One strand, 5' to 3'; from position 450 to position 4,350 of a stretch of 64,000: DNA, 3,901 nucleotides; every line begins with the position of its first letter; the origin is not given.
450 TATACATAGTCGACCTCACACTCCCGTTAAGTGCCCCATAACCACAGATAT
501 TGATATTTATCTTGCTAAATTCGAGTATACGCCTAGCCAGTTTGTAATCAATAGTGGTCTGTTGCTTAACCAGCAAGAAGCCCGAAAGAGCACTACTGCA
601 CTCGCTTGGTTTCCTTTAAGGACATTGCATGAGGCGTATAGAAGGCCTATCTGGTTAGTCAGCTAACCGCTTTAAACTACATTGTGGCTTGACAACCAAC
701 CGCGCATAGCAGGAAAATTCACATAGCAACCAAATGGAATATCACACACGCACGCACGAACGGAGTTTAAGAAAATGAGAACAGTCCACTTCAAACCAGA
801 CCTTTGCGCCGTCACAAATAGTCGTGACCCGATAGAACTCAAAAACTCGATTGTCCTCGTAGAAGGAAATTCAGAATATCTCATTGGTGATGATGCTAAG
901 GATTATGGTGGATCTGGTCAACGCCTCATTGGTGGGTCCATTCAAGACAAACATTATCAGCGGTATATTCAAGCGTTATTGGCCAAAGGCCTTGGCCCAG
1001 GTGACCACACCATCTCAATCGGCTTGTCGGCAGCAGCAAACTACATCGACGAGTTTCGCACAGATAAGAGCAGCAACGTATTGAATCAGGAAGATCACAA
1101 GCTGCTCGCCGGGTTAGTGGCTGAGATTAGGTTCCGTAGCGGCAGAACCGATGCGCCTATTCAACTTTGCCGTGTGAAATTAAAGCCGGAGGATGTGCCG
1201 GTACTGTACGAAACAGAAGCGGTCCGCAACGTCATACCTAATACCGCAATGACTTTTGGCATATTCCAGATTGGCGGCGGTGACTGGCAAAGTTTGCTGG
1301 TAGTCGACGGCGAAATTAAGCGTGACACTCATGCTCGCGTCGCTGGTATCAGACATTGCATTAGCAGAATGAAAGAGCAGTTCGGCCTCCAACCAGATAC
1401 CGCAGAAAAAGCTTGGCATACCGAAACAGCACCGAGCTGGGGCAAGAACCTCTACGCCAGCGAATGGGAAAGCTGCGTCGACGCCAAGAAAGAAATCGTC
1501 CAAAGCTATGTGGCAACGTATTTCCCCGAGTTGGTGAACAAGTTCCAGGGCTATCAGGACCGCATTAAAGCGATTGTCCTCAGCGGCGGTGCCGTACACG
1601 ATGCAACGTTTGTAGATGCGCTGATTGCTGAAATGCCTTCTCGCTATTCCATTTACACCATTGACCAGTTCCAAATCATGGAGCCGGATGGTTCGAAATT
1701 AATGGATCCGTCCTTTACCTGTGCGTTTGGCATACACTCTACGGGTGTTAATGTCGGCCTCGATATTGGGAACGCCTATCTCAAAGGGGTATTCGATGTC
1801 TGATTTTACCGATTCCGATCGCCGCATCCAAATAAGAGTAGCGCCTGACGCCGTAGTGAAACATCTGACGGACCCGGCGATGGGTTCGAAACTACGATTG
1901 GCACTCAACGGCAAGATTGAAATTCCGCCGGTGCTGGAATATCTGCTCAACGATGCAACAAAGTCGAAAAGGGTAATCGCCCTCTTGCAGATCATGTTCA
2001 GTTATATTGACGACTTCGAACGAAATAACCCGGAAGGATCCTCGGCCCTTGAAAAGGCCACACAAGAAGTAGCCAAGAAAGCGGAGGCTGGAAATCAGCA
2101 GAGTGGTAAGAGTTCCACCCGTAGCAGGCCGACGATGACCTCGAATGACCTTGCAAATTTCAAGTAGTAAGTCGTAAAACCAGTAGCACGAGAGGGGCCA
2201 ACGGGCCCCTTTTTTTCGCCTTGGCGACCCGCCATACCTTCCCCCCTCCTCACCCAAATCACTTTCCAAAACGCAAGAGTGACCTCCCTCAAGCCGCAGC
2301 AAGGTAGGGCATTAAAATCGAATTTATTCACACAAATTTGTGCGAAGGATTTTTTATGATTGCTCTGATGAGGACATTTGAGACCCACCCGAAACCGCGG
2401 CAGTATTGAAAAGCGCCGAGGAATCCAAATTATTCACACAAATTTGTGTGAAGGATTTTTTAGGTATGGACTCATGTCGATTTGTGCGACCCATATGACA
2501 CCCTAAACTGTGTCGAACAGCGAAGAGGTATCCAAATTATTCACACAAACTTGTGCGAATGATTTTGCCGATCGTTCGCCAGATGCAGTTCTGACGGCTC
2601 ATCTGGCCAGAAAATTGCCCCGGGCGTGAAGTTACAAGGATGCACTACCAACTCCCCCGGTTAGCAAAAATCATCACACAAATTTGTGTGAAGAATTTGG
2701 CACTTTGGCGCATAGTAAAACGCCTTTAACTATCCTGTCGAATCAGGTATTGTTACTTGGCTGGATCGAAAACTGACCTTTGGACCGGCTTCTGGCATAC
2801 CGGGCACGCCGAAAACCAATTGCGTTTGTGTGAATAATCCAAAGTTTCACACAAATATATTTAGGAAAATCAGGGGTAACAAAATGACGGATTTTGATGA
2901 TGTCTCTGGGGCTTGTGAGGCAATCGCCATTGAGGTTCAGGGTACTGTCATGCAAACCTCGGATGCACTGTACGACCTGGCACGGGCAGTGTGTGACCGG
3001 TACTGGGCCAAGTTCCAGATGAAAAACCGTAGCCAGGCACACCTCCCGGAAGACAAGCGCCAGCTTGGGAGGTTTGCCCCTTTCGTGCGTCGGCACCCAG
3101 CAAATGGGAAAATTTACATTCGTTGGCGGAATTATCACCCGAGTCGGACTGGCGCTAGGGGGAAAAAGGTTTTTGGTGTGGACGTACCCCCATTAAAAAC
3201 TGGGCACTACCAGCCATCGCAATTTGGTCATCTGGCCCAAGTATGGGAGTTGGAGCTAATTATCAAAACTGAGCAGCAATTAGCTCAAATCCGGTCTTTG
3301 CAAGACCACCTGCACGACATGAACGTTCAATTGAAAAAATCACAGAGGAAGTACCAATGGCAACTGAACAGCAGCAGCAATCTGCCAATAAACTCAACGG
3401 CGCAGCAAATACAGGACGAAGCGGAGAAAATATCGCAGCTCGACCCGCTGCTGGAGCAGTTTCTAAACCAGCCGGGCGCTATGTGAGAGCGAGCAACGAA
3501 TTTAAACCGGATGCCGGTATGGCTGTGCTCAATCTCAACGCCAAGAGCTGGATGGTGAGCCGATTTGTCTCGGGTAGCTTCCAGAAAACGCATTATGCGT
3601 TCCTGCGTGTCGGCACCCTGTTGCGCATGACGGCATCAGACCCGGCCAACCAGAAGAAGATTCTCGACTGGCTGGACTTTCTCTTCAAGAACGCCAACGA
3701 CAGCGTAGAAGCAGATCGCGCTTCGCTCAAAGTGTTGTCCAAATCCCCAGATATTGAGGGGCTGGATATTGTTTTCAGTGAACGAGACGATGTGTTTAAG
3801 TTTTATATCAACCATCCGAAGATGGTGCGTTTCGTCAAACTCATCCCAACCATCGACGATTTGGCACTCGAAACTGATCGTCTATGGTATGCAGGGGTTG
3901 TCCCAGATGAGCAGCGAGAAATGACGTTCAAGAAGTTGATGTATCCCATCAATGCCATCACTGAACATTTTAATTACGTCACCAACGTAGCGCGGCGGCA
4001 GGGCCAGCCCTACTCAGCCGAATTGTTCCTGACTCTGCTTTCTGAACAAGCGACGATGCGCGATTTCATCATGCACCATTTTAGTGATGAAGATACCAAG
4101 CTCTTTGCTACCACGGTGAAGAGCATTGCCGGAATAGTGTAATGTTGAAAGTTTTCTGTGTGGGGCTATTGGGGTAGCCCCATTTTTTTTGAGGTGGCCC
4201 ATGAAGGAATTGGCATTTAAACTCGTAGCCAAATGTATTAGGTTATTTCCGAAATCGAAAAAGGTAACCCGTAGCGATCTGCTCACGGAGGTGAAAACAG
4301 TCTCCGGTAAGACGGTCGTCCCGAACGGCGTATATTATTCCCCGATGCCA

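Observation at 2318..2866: Array of five 20-bp perfect palindromes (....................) between the actin-like ATPase operon and the next operon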

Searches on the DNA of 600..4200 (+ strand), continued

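Call 36: search_dna_similar(query=window:2420-2464:+, collection=plasmids, mode=distant, max_evalue=10, max_rows=60)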
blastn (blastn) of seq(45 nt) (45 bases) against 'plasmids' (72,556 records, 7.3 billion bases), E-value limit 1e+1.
Records with a match: 14; places in all: 35; records where one place covers at least 80% of the query: 3.
Best place of each record, by identity: 95-99% 2; 90-95% 9; 80-90% 3.
By first word of the organism name: Aeromonas 10; Stenotrophomonas 1; Arcobacter 1; Clostridium 1; Mesomycoplasma 1.
By predicted mobility (MOB-suite, as given by PLSDB): non-mobilizable 9; mobilizable 4; conjugative 1.
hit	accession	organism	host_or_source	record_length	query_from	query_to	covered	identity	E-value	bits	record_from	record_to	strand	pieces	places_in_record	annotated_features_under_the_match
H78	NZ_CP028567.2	Aeromonas hydrophila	Pure Culture,Sewage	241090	1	45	100%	97.8%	8e-13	78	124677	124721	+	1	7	none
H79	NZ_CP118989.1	Aeromonas allosaccharophila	Homo sapiens,cell culture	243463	1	45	100%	97.8%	8e-13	78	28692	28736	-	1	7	none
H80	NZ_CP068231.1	Aeromonas caviae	combined sewer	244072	3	43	91%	92.7%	6e-8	62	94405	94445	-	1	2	none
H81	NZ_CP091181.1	Aeromonas caviae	-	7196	7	38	71%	93.8%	1e-4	50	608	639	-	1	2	none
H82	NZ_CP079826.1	Aeromonas veronii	Hospital sewage,Hospital sewage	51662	7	38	71%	93.8%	1e-4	50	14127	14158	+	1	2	none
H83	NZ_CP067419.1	Aeromonas media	cell culture,water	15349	7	38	71%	93.8%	1e-4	50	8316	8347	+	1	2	none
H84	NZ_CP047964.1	Aeromonas media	cell culture,hospital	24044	7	38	71%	93.8%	1e-4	50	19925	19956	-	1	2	none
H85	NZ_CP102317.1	Aeromonas caviae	-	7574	7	38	71%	93.8%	1e-4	50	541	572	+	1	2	none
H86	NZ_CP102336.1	Aeromonas caviae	culture,river water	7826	7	38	71%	93.8%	1e-4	50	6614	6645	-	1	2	none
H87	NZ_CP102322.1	Aeromonas caviae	culture,river water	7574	7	38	71%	93.8%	1e-4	50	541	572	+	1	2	none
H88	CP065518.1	Stenotrophomonas rhizophila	Kandelia candel (mangrove),cell culture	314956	10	40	69%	83.9%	8e+0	35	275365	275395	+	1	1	none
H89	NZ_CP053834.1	Arcobacter cloacae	cell culture,Sewage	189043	13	40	62%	85.7%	8e+0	34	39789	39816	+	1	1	chemotaxis protein CheW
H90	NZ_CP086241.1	Clostridium estertheticum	single colony,bovine feces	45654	7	32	58%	88.5%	8e+0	35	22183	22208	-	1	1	none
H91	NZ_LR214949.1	Mesomycoplasma hyorhinis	Uninoculated HEP-2 tissue culture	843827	21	44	53%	91.7%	2e+0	36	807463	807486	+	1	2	MSC_0619 family F1-like ATPase alpha subunit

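Call 37: get_annotated_region(hit=H70, flank=6000)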
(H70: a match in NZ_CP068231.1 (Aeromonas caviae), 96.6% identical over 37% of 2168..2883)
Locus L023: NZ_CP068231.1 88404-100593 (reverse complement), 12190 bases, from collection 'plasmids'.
description: Aeromonas caviae strain Aero21 plasmid p1
organism: Aeromonas caviae (NCBI taxid 648)
taxonomy: Bacteria; Pseudomonadota; Gammaproteobacteria; Aeromonadales; Aeromonadaceae; Aeromonas; Aeromonas caviae
host: -; source: combined sewer; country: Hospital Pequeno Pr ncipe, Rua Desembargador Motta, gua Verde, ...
typing (MOB-suite, as given by PLSDB): conjugative; replicon IncP,rep_cluster_2037; relaxase MOBH,MOBP; mating-pair formation MPF_T
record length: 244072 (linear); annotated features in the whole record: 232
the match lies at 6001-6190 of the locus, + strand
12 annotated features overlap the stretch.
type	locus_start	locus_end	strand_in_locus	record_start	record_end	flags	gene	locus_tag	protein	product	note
CDS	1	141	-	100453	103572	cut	-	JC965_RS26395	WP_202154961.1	conjugal transfer protein TraG N-terminal domain-containing protein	-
CDS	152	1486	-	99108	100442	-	-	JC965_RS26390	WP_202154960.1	conjugal transfer protein TraH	-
CDS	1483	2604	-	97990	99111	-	traF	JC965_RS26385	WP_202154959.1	conjugal transfer protein TraF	-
CDS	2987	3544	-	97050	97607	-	-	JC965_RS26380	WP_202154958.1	ATP-binding protein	-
CDS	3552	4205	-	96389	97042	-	-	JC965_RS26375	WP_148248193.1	hypothetical protein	-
CDS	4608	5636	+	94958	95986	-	-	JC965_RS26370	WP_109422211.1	hypothetical protein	-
CDS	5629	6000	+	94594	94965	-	-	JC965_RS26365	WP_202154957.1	hypothetical protein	-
CDS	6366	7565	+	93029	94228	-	-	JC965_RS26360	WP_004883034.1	site-specific integrase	-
CDS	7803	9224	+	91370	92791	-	-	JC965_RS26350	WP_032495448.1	IS66-like element ISKpn15 family transposase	GO:0006313 - DNA transposition [Evidence IEA]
CDS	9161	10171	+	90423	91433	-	-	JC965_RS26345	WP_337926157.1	PDDEXK nuclease domain-containing protein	-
CDS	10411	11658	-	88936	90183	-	-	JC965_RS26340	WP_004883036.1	hypothetical protein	-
CDS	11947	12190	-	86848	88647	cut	-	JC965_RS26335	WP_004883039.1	ATP-dependent helicase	-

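Call 38: get_annotated_region(hit=H84, flank=5000)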
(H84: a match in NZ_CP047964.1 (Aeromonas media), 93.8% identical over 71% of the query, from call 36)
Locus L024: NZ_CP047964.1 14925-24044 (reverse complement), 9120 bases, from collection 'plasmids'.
description: Aeromonas media strain MC64 plasmid pMC64B, complete sequence
organism: Aeromonas media (NCBI taxid 651)
taxonomy: Bacteria; Pseudomonadota; Gammaproteobacteria; Aeromonadales; Aeromonadaceae; Aeromonas; Aeromonas media
host: -; source: cell culture,hospital; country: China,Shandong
typing (MOB-suite, as given by PLSDB): mobilizable; replicon rep_cluster_2037; relaxase MOBV
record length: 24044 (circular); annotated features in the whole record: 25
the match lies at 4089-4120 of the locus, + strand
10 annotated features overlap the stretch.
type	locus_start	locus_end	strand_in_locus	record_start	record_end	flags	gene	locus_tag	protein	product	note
CDS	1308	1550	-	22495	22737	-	-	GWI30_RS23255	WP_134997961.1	plasmid replication protein RepB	-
CDS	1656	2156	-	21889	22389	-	-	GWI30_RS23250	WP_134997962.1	hypothetical protein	-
CDS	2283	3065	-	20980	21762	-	-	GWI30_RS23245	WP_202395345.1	site-specific integrase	-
CDS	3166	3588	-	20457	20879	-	-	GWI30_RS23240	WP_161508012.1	hypothetical protein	-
CDS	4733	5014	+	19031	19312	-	-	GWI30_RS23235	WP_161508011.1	hypothetical protein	-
CDS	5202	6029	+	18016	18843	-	-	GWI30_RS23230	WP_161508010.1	tetratricopeptide repeat protein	-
CDS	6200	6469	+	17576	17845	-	-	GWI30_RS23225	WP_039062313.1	hypothetical protein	-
CDS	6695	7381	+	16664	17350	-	-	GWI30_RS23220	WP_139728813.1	NYN domain-containing protein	-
CDS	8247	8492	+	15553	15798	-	-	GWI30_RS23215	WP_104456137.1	plasmid replication protein RepB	-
CDS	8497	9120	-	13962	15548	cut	-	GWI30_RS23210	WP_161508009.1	mobilization protein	-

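Call 104: search_rna_families(source=window, start=2000, end=3000, threshold=evalue, max_evalue=1)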
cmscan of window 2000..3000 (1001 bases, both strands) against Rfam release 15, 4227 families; matches with E-value up to 1: 1.
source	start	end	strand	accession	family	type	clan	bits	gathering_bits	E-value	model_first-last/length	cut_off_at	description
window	2040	2081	+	RF03537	Flavi_TBFV_SL6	Cis-reg;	-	18.8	38.3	0.098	1-45/45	no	Tick-borne Flavivirus short stem-loop SL6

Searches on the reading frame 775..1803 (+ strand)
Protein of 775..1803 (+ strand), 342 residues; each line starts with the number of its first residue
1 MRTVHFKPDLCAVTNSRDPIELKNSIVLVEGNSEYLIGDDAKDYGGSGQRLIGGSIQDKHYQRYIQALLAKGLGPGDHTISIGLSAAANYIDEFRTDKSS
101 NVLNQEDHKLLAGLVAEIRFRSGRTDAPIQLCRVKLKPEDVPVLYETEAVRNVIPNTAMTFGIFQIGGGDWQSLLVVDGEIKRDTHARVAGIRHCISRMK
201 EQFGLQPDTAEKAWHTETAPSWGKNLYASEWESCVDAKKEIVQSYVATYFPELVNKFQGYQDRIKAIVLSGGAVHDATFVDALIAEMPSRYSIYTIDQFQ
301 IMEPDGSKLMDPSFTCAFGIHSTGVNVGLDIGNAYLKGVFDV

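Call 5: search_protein_families(library=pfam, proteins=[window:775-1803:+], max_evalue=0.01)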
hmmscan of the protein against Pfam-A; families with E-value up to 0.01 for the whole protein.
window:775-1803:+ (342 aa): 0 families

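Call 56: search_protein_families(library=ncbifam, proteins=[window:775-1803:+], max_evalue=1)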
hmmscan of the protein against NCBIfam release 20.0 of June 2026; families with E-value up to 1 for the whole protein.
window:775-1803:+ (342 aa): 1 family
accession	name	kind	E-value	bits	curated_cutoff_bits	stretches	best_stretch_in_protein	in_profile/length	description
NF010300.0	PRK13740.1-1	equivalog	0.13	12.1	114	1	107-158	23-69/75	conjugal transfer relaxosome protein TraY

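Call 57: search_solved_structures(query=window:775-1803:+, max_evalue=10)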
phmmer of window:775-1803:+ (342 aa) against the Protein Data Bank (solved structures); distinct sequences matched with E-value up to 10: 1.
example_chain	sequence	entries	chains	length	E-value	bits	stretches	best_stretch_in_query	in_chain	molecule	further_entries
4fk7_A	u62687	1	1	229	1.3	11.2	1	213-260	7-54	Putative ADP-ribosyltransferase Certhrax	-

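Call 58: find_homologous_proteins(query=window:775-1803:+, max_evalue=0.001)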
Query window:775-1803:+ (342 aa): 11 proteins with E <= 0.001 among 2827 candidates.
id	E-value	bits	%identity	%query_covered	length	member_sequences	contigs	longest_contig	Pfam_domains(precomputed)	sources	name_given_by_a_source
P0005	7.4e-225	763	98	100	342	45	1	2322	-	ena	-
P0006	2.3e-131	456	59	100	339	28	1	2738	-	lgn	-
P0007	5.5e-130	451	58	100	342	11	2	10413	-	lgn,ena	-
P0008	2.5e-110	387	51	100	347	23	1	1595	-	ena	-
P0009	9.8e-98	345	48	94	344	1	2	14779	-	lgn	-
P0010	2.8e-95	337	50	92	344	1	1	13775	-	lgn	-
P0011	4.2e-91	324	47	94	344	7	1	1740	-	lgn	-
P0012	1.2e-84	302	46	93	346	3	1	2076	-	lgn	-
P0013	3.2e-81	291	46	94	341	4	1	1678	-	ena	-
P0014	7.8e-75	270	45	93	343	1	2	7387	-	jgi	jgi:hypothetical protein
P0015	2.5e-57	213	60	47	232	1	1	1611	-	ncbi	-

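Call 59: find_encoding_contigs(protein=P0007, flank=8000)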
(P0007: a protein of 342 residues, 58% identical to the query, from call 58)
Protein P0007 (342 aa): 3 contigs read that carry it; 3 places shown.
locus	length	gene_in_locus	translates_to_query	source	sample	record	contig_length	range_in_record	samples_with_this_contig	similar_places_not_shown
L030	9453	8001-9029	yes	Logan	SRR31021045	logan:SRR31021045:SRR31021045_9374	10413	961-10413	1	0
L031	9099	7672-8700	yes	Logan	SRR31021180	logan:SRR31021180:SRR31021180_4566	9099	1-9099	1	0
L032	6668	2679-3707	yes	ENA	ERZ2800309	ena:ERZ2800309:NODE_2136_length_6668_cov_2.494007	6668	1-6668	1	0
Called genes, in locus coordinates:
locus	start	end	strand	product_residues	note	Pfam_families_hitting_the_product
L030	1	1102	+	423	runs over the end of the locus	PF00817:IMS, PF11798:IMS_HHH (weak), PF11799:IMS_C, PF13438:DUF4113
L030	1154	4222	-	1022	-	PF07916:TraG_N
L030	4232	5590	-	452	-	PF06122:TraH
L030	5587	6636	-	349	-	PF13728:TraF, PF13098:Thioredoxin_2 (weak)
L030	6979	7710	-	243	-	-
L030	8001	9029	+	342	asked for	-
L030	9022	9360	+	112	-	-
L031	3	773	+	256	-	?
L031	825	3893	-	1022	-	PF07916:TraG_N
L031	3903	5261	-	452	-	PF06122:TraH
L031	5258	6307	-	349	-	PF13728:TraF, PF13098:Thioredoxin_2 (weak)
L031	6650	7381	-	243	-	-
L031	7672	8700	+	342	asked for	-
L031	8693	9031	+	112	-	-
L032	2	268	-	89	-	?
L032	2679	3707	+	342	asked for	-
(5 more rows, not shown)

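Call 60: find_encoding_contigs(protein=P0009, flank=8000)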
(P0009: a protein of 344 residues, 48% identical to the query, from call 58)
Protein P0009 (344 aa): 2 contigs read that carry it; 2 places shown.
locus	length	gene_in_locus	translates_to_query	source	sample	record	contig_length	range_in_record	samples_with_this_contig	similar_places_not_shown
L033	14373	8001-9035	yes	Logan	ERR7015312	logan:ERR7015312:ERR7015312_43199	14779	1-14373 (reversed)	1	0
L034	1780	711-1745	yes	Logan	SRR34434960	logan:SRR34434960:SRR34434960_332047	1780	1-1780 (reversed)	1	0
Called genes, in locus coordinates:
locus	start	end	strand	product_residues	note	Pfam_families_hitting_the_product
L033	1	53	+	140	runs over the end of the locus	-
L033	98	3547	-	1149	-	PF07916:TraG_N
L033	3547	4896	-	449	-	PF06122:TraH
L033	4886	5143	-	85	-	-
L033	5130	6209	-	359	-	PF13728:TraF, PF13098:Thioredoxin_2 (weak)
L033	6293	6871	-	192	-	PF01695:IstB_IS21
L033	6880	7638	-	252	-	-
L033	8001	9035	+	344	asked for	-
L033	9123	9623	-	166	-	-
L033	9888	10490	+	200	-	PF19456:MobI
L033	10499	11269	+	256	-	-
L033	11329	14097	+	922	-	PF07514:TraI_2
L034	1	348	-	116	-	?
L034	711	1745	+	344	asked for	-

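Call 61: find_encoding_contigs(protein=P0010, flank=8000)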
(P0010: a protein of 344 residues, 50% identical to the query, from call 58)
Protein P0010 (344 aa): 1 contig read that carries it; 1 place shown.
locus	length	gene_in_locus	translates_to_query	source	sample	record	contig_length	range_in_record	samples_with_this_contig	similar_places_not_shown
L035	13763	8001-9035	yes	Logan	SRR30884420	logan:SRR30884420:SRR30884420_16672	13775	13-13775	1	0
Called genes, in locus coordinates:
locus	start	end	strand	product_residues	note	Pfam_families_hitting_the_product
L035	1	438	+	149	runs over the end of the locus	?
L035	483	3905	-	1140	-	PF07916:TraG_N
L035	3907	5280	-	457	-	PF06122:TraH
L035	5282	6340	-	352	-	PF13728:TraF, PF13098:Thioredoxin_2 (weak)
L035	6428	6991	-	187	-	PF01695:IstB_IS21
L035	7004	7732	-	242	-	-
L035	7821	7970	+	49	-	-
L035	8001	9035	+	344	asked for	-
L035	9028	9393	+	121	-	-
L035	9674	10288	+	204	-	PF19456:MobI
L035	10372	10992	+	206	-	-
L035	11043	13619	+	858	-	PF07514:TraI_2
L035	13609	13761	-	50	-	?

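Call 62: find_encoding_contigs(protein=P0014, flank=8000)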
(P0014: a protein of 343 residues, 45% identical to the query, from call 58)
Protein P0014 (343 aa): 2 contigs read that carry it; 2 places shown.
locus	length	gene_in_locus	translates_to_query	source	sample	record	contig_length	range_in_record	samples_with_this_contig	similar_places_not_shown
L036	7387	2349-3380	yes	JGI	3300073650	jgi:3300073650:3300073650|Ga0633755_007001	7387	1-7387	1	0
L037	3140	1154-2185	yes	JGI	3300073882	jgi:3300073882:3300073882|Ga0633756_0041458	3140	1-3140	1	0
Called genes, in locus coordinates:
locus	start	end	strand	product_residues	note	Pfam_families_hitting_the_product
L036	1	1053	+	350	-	?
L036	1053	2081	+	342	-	-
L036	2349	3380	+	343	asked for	-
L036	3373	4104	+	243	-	-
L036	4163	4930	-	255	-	-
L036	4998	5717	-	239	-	PF14460:Prok-E2_D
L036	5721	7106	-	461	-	-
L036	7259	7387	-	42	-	?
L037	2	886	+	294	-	?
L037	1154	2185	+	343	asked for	-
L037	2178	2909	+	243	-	-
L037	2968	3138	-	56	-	?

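Call 83: predict_structure(alignment_id=A1)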
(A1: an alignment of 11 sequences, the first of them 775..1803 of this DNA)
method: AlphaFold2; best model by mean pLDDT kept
length: 342 residues; sequences in the alignment: 11
mean_pLDDT: 86.5   pTM: 0.83
mean pLDDT of the five models: 86.5, 85.6, 85.6, 79.4, 78.9
residues with pLDDT >= 90: 153; 70-90: 159; 50-70: 26; < 50: 4
segments of 3 or more residues with pLDDT < 50: 224-227
pLDDT, mean of each block of 10 residues (from residue 1): 89 86 95 93 75 82 95 97 81 74 90 97 96 95 89 86 88 91 88 90 86 89 56 90 93 89 88 86 89 82 60 86 92 84 85
secondary structure, 60 per line:
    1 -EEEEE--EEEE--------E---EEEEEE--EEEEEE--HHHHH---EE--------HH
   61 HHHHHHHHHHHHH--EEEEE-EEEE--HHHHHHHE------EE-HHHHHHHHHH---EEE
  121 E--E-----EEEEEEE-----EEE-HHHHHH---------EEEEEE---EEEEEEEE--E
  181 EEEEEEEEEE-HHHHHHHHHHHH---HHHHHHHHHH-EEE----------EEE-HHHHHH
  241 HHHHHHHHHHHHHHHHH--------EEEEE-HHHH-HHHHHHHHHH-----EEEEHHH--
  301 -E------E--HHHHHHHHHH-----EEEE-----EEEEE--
elements in order: E2-6 E9-12 E25-30 E33-38 H41-45 H59-73 E76-80 E82-85 H88-94 H105-114 E118-121 E130-136 E142-144 H146-151 E161-166 E170-177 E180-190 H192-203 H207-216 E218-220 E231-233 H235-257 E266-270 H272-275 H277-286 E292-295 H312-321 E327-330 E336-340

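Call 87: fold_search(model_id=the predicted structure, library=pdb)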
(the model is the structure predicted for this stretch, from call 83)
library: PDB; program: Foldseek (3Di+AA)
matches with E <= 10: 1615; with E <= 0.001: 773
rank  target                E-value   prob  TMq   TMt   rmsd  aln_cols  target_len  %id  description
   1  2fsj                  3.4e-13  1.00  0.61  0.66   4.7       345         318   12  Crystal structure of Ta0583, an archaeal actin homolog, native data (released 2006-04-18)
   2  2fsk_B                3.0e-12  1.00  0.63  0.67   4.4       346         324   13  Crystal structure of Ta0583, an archaeal actin homolog, SeMet data (released 2006-04-18)
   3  2fsk_A                5.1e-12  1.00  0.62  0.66   4.6       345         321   14  Crystal structure of Ta0583, an archaeal actin homolog, SeMet data (released 2006-04-18)
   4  3js6                  2.7e-11  1.00  0.57  0.60   4.9       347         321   12  Crystal structure of apo psk41 parM protein (released 2010-01-26)
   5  4apw_A                9.3e-11  1.00  0.58  0.61   5.9       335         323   12  Alp12 filament structure (released 2012-05-16)
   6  2fsn_A                1.4e-10  1.00  0.62  0.68   4.3       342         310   12  Crystal structure of Ta0583, an archaeal actin homolog, complex with ADP (released 2006-04-18)
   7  4a61                  1.9e-10  1.00  0.54  0.58   6.0       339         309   12  ParM from plasmid R1 in complex with AMPPNP (released 2012-11-07)
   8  2fsn_B                2.1e-10  1.00  0.61  0.67   4.5       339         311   13  Crystal structure of Ta0583, an archaeal actin homolog, complex with ADP (released 2006-04-18)
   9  1mwm_A                4.1e-10  1.00  0.51  0.55   6.6       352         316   12  ParM from plasmid R1 ADP form (released 2003-01-28)
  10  8x1i                  5.1e-10  1.00  0.61  0.57   5.6       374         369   11  ParM present of genome of Desufitobacterium hafniense - Dh-cParM1 (released 2024-11-13)
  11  9rmi_A                6.1e-10  1.00  0.57  0.58   5.8       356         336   13  Cryo-EM structure of the CorM filament in the presence of CorR from cyanobacterium Anabaena sp. PCC 7120 (released 2026-04-08)
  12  5ec0                  8.8e-10  1.00  0.63  0.58   5.5       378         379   13  Crystal Structure of Actin-like protein Alp7A (released 2016-11-02)
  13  6ixw_A                1.0e-09  1.00  0.57  0.57   6.0       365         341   13  pCBH ParM non-polymerisable quadruple mutant (released 2019-06-19)
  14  1mwk_A                1.8e-09  1.00  0.49  0.52   6.6       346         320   11  ParM from plasmid R1 APO form (released 2003-01-28)
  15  4xe7                  2.5e-09  1.00  0.47  0.41   7.8       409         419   12  Bacillus thuringiensis ParM in apo form (released 2016-03-09)
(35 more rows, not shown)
